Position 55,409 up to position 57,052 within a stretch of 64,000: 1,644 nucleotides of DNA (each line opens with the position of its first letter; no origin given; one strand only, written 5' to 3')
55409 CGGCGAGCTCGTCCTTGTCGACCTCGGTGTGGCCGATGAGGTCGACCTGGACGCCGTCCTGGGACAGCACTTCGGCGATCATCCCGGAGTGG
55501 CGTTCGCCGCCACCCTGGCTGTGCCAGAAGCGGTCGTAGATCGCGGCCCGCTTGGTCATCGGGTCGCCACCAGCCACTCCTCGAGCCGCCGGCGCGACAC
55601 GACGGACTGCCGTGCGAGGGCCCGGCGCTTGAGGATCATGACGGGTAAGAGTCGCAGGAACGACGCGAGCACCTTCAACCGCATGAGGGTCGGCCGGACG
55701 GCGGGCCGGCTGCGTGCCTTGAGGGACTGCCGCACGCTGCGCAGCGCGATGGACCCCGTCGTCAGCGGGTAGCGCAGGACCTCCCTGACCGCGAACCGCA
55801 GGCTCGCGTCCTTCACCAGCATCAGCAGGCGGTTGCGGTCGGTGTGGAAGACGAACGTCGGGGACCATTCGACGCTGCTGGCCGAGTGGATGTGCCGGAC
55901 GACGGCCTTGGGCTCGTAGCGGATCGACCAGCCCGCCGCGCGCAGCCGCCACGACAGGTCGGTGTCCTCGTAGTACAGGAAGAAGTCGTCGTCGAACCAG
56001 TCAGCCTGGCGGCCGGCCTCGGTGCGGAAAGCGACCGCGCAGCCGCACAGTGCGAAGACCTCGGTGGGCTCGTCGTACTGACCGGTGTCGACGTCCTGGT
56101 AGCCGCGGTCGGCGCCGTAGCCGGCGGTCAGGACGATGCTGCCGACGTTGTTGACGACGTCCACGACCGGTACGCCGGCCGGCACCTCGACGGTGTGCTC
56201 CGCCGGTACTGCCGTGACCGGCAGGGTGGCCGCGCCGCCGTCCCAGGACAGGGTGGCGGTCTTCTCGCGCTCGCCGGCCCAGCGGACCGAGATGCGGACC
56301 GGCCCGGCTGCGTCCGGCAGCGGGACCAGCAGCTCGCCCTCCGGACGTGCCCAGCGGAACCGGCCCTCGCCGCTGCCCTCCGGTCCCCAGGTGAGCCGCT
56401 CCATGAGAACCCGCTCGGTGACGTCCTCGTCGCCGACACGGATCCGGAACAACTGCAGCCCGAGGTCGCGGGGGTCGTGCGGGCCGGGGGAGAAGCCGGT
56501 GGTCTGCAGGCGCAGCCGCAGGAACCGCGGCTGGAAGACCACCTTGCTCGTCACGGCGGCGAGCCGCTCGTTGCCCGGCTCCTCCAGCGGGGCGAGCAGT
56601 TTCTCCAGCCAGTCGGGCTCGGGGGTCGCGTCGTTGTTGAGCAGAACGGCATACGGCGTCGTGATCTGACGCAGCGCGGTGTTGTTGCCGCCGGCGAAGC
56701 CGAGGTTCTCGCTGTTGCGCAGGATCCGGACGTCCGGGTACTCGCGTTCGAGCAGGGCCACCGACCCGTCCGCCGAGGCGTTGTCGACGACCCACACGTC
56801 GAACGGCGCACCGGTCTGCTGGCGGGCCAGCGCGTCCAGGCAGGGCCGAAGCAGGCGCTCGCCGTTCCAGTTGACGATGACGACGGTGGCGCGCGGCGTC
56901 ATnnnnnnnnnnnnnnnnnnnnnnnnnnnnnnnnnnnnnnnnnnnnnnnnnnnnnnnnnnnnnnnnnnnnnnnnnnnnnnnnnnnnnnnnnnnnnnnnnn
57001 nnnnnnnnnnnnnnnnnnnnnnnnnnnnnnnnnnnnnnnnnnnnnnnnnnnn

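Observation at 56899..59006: Wzm/Wzt exporter whose ATPase carries an extra ~150-aa C-terminal domain (possible glycan-cap reader)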

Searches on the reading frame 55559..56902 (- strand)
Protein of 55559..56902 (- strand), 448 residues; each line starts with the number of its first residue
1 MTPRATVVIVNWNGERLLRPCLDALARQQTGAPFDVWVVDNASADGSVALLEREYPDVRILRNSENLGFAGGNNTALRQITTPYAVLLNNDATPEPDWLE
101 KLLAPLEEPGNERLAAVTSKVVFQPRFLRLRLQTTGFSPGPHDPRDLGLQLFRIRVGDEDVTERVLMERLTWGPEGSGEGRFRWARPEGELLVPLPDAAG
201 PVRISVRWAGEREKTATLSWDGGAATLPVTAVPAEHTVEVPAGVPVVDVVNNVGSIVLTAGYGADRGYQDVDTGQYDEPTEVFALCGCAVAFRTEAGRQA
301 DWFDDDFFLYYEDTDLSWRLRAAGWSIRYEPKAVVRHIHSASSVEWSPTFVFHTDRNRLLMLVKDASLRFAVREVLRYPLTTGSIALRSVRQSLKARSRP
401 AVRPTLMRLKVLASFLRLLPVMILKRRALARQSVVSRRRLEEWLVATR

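Call 4: search_protein_families(library=pfam, proteins=[window:55559-56902:-], max_evalue=1)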
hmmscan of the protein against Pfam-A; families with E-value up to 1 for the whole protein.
window:55559-56902:- (448 aa): 5 families
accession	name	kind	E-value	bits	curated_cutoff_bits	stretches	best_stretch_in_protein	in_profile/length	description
PF00535.33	Glycos_transf_2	-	3.7e-25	89.2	23.3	1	6-112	1-109/168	Glycosyl transferase family 2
PF13641.12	Glyco_tranf_2_3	-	4.3e-18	66.6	27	2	3-118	1-120/230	Glycosyltransferase like family 2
PF13632.12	Glyco_trans_2_3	-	1.6e-05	25.3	27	1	275-339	62-125/198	Glycosyl transferase family group 2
PF13704.12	Glyco_tranf_2_4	-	0.035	15.1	27.5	1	35-73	21-58/98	Glycosyl transferase family 2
PF09162.16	Tap-RNA_bind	-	0.068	13.5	24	1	328-375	11-57/80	Tap, RNA-binding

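Call 5: search_protein_families(library=ncbifam, proteins=[window:55559-56902:-], max_evalue=1)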
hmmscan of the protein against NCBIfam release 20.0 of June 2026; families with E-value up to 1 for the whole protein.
window:55559-56902:- (448 aa): 18 families
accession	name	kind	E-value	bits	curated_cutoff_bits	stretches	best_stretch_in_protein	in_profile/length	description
TIGR03965.1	mycofact_glyco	equivalog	6.5e-24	84.6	280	2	3-121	74-191/467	mycofactocin biosynthesis glycosyltransferase MftF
NF041875.1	EPS_EpsD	equivalog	3.3e-13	49.8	370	2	7-107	3-105/325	exopolysaccharide biosynthesis glycosyltransferase EpsD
TIGR03937.1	PgaC_IcaA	equivalog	7.2e-13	48.3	422.3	2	281-335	196-248/407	poly-beta-1,6-N-acetyl-D-glucosamine synthase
NF038302.1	EPS_HpsE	equivalog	2.3e-09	36.7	300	1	6-103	4-108/307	hormogonium polysaccharide biosynthesis glycosyltransferase HpsE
NF007482.0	PRK10073.1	equivalog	2.2e-07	30.2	423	1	3-104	6-108/334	glycosyltransferase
TIGR01556.1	rhamnosyltran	subfamily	5.5e-07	29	200.55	2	278-362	143-236/281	rhamnosyltransferase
TIGR04283.1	glyco_like_mftF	equivalog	7.7e-06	25.7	182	1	6-117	2-107/221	TIGR04283 family arsenosugar biosynthesis glycosyltransferase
NF038299.1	EPS_HpsN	equivalog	1.8e-05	23.9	425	1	277-340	157-223/317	hormogonium polysaccharide biosynthesis glycosyltransferase HpsN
NF047683.1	TeichurnBiosyTuaG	equivalog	9.3e-05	22.2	400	1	3-104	6-109/252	teichuronic acid biosynthesis protein TuaG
TIGR04242.1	nodulat_NodC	equivalog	0.00058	18.9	550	1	2-109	47-159/395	chitooligosaccharide synthase NodC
NF050113.1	gal_furan_GlfT1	equivalog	0.00061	19.2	330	1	7-82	3-78/290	galactofuranosyltransferase GlfT1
TIGR04182.1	glyco_TIGR04182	equivalog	0.00067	19.1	325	1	34-108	28-99/293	S-layer glycoprotein N-glycosyltransferase AglJ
TIGR04440.1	glyco_TIGR04440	domain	0.00068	19.4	70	1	6-111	3-111/215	TIGR00180 family glycosyltransferase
NF041394.1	GtaseAglG_Halo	equivalog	0.00084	18.7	440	1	54-109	55-110/304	glucosyl-dolichyl phosphate glucuronosyltransferase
TIGR04195.1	S_glycosyl_SunS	equivalog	0.0011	17.9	350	1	2-63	56-113/421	SunS family peptide S-glycosyltransferase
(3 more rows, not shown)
